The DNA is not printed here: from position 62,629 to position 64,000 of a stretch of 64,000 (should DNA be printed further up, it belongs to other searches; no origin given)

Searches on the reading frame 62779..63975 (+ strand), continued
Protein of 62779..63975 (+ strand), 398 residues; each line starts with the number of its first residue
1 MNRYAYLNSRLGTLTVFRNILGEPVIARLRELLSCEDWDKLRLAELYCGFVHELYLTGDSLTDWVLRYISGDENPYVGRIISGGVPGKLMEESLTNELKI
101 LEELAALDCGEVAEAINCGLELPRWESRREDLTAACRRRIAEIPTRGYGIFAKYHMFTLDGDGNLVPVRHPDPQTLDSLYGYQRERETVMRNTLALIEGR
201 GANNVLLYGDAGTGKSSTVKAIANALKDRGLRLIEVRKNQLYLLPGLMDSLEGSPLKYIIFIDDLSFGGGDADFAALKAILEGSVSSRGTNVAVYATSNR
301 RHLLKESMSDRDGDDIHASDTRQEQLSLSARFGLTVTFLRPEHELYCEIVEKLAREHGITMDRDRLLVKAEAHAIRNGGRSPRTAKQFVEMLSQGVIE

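Call 54: find_encoding_contigs(protein=P0023, flank=2500, max_places=2)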
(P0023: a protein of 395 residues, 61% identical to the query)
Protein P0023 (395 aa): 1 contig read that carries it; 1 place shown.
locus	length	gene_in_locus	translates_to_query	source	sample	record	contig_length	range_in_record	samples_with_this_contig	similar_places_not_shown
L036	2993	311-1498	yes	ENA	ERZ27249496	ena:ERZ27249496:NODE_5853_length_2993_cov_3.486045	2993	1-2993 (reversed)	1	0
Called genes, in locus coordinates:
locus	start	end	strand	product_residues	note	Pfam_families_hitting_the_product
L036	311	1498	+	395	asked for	PF05673:DUF815, PF13191:AAA_16 (weak), PF00004:AAA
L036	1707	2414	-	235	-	PF07501:G5, PF06725:3D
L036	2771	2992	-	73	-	?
